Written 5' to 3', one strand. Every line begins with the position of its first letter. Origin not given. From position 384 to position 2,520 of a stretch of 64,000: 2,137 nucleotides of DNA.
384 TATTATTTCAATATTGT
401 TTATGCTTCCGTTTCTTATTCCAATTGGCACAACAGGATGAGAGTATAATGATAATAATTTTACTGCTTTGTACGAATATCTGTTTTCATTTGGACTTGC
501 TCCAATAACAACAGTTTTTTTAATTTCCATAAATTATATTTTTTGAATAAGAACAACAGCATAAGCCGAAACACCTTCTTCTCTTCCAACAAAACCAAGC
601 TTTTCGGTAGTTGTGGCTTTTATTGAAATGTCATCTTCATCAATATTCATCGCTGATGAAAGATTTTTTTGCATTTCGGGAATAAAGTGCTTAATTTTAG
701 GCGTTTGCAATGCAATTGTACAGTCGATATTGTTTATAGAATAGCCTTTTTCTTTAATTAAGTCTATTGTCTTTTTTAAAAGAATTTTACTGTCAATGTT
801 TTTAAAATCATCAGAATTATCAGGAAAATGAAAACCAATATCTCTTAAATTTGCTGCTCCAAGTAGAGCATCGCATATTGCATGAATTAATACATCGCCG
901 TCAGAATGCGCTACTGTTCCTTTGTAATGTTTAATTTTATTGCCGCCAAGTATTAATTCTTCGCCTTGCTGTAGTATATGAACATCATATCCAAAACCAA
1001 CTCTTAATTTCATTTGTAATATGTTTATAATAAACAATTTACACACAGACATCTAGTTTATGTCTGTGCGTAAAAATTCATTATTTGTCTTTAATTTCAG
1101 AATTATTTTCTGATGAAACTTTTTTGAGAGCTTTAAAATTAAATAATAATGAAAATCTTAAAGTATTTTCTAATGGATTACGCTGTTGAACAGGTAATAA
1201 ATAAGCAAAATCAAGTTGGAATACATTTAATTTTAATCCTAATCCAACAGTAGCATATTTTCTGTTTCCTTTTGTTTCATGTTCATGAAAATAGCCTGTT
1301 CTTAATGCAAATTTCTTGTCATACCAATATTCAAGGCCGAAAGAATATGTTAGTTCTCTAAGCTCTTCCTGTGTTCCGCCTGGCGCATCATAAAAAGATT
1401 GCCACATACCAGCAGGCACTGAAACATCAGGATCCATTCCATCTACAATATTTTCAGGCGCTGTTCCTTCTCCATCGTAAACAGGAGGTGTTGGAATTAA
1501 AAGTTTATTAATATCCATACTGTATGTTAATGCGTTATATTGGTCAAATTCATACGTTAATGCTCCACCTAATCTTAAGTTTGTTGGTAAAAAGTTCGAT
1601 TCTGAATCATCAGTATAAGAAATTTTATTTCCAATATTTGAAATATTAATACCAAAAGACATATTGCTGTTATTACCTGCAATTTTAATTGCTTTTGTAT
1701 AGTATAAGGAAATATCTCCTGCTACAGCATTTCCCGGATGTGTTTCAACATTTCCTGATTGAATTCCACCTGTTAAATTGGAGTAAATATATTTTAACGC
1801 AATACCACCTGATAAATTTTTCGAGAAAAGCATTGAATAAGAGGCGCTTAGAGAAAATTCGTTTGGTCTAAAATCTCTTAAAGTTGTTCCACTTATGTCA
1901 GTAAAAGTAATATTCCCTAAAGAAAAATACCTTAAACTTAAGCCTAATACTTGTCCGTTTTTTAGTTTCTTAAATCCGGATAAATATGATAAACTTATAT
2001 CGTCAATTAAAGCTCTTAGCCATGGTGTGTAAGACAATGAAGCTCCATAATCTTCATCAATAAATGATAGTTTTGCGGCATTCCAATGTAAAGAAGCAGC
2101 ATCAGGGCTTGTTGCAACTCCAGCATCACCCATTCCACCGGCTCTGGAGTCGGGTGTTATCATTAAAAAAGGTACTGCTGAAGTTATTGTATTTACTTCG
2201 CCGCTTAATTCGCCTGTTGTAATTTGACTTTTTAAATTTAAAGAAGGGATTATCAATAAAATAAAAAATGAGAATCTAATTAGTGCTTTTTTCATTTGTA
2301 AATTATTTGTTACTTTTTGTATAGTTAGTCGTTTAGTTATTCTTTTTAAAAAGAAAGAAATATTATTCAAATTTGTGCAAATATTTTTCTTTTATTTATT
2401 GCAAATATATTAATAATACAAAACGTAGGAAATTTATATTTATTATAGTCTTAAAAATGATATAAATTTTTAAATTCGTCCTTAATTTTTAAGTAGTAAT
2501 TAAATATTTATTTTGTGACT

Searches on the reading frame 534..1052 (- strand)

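Call 41: search_protein_families(library=pfam, proteins=[window:534-1052:-], max_evalue=0.0001)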
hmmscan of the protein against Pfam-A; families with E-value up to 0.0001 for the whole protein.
window:534-1052:- (172 aa): 1 family
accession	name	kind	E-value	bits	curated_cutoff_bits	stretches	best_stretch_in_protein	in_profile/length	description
PF02542.21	YgbB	-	1.3e-66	224.1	26.7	1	16-169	1-154/155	YgbB family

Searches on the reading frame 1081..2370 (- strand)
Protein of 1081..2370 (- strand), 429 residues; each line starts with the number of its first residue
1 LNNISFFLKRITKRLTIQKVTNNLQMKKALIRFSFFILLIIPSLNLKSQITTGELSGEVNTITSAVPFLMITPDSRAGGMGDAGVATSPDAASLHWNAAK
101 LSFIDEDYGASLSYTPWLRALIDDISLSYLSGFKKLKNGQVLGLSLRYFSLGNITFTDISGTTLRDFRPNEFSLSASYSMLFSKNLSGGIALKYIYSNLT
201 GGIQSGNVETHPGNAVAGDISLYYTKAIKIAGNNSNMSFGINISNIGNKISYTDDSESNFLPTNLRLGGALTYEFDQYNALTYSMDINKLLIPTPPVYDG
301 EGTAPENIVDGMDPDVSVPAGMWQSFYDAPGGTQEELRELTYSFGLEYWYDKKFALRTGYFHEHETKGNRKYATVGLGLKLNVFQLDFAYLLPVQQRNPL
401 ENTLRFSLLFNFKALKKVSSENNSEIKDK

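Call 41: search_protein_families(library=pfam, proteins=[window:1081-2370:-], max_evalue=0.0001)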
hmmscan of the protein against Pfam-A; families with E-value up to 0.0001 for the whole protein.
window:1081-2370:- (429 aa): 1 family
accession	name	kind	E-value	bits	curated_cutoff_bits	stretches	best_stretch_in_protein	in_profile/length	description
PF19572.5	PorV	-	2.2e-60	204.7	27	1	59-296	6-242/243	Type IX secretion system protein PorV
